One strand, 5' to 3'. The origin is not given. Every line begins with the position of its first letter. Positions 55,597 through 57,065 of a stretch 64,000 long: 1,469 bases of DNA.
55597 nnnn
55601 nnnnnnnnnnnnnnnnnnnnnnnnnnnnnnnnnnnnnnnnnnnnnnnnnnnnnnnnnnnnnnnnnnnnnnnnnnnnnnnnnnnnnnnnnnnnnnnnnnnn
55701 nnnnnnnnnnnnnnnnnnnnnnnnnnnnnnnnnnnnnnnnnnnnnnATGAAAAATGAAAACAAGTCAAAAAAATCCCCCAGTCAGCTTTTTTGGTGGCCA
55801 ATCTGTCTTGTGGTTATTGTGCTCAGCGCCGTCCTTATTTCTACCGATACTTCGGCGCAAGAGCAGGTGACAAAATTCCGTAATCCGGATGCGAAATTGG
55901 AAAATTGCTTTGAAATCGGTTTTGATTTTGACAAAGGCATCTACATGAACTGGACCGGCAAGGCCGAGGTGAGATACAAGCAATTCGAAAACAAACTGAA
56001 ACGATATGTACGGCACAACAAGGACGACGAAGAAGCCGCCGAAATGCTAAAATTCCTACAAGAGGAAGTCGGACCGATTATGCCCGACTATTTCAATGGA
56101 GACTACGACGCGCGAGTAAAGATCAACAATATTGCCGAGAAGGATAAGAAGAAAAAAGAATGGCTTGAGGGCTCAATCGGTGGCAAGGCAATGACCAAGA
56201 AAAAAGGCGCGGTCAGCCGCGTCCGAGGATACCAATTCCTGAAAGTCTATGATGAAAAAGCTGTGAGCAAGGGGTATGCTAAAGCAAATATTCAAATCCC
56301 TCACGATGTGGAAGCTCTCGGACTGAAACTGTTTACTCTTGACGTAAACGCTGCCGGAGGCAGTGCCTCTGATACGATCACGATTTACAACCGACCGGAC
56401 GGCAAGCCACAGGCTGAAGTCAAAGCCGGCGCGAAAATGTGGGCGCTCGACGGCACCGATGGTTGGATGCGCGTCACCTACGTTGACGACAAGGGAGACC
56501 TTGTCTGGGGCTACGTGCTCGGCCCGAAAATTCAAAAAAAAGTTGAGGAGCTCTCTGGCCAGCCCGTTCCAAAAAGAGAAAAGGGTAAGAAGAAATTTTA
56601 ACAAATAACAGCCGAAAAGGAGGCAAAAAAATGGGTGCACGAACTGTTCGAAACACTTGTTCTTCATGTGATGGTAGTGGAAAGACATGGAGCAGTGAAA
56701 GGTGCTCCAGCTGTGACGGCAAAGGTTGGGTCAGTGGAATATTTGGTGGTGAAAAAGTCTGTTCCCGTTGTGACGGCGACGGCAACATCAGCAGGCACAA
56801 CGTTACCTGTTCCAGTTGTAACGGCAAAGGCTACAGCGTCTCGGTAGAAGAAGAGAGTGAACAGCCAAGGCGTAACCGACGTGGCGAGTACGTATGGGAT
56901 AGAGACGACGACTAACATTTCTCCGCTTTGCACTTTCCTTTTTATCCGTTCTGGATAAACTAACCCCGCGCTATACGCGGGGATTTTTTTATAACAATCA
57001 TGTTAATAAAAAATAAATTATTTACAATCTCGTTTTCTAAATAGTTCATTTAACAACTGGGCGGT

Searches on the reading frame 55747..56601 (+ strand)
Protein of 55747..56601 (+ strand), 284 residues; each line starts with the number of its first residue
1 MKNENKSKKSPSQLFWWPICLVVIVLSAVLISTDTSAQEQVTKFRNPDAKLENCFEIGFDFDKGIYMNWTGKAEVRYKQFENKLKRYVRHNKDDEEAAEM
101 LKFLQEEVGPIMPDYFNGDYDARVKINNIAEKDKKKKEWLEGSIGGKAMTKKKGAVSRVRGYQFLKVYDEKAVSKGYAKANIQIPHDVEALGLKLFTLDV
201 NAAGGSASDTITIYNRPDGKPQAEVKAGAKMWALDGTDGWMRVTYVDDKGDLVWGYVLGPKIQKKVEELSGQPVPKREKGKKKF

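Call 11: search_protein_families(library=pfam, proteins=[window:55747-56601:+], max_evalue=0.01)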
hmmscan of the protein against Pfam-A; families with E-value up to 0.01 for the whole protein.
window:55747-56601:+ (284 aa): 0 families

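Call 17: find_encoding_contigs(protein=window:55747-56601:+, flank=4000, max_places=10)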
Protein window:55747-56601:+ (284 aa): 1 contig read that carries it; 1 place shown.
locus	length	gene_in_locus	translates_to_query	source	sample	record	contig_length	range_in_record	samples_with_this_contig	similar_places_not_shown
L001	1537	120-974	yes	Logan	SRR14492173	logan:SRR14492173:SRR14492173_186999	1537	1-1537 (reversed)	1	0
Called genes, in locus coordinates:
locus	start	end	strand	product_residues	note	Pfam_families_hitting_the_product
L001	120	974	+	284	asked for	-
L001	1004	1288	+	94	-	PF00684:DnaJ_CXXCXGXG (faint), PF27659:CHP02642 (faint), PF17302:DUF5351 (faint)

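Call 39: search_protein_families(library=phrogs, proteins=[window:55747-56601:+], max_evalue=0.01)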
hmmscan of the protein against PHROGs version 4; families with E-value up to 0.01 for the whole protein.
window:55747-56601:+ (284 aa): 1 family
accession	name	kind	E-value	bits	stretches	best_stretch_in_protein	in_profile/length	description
phrog_11768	-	DNA, RNA and nucleotide metabolism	0.0039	16.8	1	84-153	55-121/647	DNA polymerase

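Call 40: search_protein_families(library=ncbifam, proteins=[window:55747-56601:+], max_evalue=0.01)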
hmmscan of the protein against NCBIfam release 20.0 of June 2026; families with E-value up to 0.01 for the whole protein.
window:55747-56601:+ (284 aa): 0 families

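Call 96: find_homologous_proteins(query=window:55747-56601:+)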
Query window:55747-56601:+ (284 aa): 3 proteins with E <= 0.001 among 957 candidates.
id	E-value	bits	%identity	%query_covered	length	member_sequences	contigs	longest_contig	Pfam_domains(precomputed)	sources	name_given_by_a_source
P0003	1.6e-188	643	100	100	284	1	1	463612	-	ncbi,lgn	-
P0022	4.7e-95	337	55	99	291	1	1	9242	-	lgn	-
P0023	2.1e-84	302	48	99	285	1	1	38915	-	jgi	jgi:hypothetical protein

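Call 97: find_encoding_contigs(protein=P0022, flank=5000, max_places=4)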
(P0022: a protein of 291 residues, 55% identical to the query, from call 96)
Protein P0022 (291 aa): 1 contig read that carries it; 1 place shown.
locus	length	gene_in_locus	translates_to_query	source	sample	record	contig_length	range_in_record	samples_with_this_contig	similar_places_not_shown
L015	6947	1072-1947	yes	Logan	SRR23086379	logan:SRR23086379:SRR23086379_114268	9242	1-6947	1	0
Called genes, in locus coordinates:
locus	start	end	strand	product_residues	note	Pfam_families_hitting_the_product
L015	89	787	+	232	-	-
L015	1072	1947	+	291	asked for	-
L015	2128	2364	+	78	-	-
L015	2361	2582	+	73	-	-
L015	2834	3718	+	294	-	-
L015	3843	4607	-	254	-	-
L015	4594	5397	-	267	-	-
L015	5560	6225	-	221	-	-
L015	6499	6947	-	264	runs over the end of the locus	-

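Call 98: find_encoding_contigs(protein=P0023, flank=5000, max_places=4)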
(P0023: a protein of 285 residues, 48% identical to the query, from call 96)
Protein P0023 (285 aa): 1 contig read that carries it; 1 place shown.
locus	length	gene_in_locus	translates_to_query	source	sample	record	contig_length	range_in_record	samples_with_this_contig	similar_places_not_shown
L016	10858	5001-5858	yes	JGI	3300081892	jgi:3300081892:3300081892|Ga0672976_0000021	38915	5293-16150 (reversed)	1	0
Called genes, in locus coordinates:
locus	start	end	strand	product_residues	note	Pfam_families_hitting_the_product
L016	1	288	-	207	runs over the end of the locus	PF12686:DUF3800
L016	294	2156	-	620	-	PF04851:ResIII (faint), PF09848:SLFN-g3_helicase, PF13401:AAA_22 (weak)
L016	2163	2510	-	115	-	PF12643:MazG-like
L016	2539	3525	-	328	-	-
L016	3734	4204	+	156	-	-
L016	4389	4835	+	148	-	-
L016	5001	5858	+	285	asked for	-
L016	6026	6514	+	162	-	-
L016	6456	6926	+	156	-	-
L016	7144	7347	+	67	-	PF00313:CSD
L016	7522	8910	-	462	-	PF02689:Herpes_Helicase (faint), PF05970:PIF1, PF13245:AAA_19, PF13604:AAA_30, PF21530:Pif1_2B_dom (weak), PF13538:UvrD_C_2 (weak)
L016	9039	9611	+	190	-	PF00717:Peptidase_S24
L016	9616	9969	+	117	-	PF04266:ASCH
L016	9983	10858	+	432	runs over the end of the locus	PF00817:IMS, PF11799:IMS_C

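Call 120: search_protein_families(library=padloc, proteins=[window:55747-56601:+], max_evalue=0.01)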
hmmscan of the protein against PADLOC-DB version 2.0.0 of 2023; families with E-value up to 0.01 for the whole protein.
window:55747-56601:+ (284 aa): 0 families

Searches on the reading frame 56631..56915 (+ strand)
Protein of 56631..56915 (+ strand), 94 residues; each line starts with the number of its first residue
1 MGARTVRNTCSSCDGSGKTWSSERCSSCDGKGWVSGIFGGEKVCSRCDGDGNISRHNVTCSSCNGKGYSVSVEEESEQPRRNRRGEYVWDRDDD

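Call 11: search_protein_families(library=pfam, proteins=[window:56631-56915:+], max_evalue=0.01)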
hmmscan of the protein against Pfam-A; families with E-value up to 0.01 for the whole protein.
window:56631-56915:+ (94 aa): 5 families
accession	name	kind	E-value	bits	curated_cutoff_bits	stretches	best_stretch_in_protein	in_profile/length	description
PF00684.25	DnaJ_CXXCXGXG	-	3.3e-10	40.5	32.7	2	44-72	1-30/65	DnaJ central domain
PF17302.8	DUF5351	-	3.2e-08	34.2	27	1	25-52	1-28/29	Family of unknown function (DUF5351)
PF15777.11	Anti-TRAP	-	3.9e-05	24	32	0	8-34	11-42/59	Tryptophan RNA-binding attenuator protein inhibitory protein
PF25433.1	DUF7895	-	0.0033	18.2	27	0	59-78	13-34/75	Domain of unknown function (DUF7895)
PF25436.1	BSD2_CRD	-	0.0073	16.9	27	0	43-68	4-59/69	BSD2 cysteine rich domain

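Call 28: find_encoding_contigs(protein=window:56631-56915:+, flank=6000, max_places=10)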
Protein window:56631-56915:+ (94 aa): 3 contigs read that carry it; 3 places shown.
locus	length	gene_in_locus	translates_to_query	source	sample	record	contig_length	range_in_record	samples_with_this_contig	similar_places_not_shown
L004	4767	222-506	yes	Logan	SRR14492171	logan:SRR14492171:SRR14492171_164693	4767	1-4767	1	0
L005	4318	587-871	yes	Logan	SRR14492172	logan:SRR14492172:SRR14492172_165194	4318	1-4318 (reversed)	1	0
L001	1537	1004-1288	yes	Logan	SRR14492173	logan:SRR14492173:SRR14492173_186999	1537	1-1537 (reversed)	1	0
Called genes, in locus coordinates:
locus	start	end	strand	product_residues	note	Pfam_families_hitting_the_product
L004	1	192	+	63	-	?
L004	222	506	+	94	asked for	PF00684:DnaJ_CXXCXGXG (faint), PF27659:CHP02642 (faint), PF17302:DUF5351 (faint)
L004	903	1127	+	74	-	-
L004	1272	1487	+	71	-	-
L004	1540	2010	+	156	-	-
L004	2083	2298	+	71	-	-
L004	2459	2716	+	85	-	-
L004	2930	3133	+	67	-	PF00313:CSD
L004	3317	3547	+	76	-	-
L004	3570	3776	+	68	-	-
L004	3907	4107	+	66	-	-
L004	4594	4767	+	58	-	?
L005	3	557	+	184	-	?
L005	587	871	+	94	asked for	PF00684:DnaJ_CXXCXGXG (faint), PF27659:CHP02642 (faint), PF17302:DUF5351 (faint)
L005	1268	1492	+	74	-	-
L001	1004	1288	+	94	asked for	PF00684:DnaJ_CXXCXGXG (faint), PF27659:CHP02642 (faint), PF17302:DUF5351 (faint)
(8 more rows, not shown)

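Call 39: search_protein_families(library=phrogs, proteins=[window:56631-56915:+], max_evalue=0.01)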
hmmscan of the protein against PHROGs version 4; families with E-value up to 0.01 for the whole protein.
window:56631-56915:+ (94 aa): 9 families
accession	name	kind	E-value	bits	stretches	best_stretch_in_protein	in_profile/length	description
phrog_37414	-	unknown function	7.5e-07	30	1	6-74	82-156/204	-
phrog_30656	-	unknown function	1.7e-06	29.2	1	40-70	3-32/124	-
phrog_127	-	transcription regulation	2.1e-05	25.3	0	5-51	146-196/253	anti-termination protein Q-like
phrog_14336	-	unknown function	0.00034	21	1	6-69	142-208/363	-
phrog_3931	-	unknown function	0.00087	20.4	0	38-67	26-54/59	-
phrog_8027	-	unknown function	0.001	20.2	0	42-78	6-48/153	-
phrog_15608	-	unknown function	0.0015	19.7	0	8-34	104-130/143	-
phrog_9961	-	unknown function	0.0024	19.5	0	22-55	7-40/99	-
phrog_12574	-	unknown function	0.0053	18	0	7-35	36-69/75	-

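Call 40: search_protein_families(library=ncbifam, proteins=[window:56631-56915:+], max_evalue=0.01)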
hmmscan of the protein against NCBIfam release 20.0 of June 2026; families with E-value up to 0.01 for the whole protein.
window:56631-56915:+ (94 aa): 8 families
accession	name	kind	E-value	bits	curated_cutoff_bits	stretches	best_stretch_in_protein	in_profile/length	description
NF058604.1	RtpA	equivalog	2.5e-12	46.7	65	2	8-34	10-35/50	anti-TRAP protein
TIGR02349.1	DnaJ_bact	equivalog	8.5e-08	32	377.2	1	7-71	143-214/354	molecular chaperone DnaJ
NF008035.0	PRK10767.1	subfamily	1.3e-07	31.1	338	1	7-69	141-206/374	molecular chaperone DnaJ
NF010872.0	PRK14279.1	equivalog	3.8e-06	26.3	556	1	7-69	173-238/394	molecular chaperone DnaJ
NF010894.0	PRK14301.1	equivalog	6.4e-06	25.4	548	1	7-72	144-212/373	chaperone protein DnaJ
TIGR02642.1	phage_xxxx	hypoth_equivalog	0.00059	19.6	101.4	1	40-75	180-215/267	TIGR02642 family protein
NF010885.0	PRK14292.1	equivalog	0.0017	17.4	585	1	9-73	141-213/371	chaperone protein DnaJ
NF010874.0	PRK14281.1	equivalog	0.0071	15.5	619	0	8-68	164-230/397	chaperone protein DnaJ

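Call 120: search_protein_families(library=padloc, proteins=[window:56631-56915:+], max_evalue=0.01)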
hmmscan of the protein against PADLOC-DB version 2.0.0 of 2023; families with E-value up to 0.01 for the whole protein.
window:56631-56915:+ (94 aa): 0 families
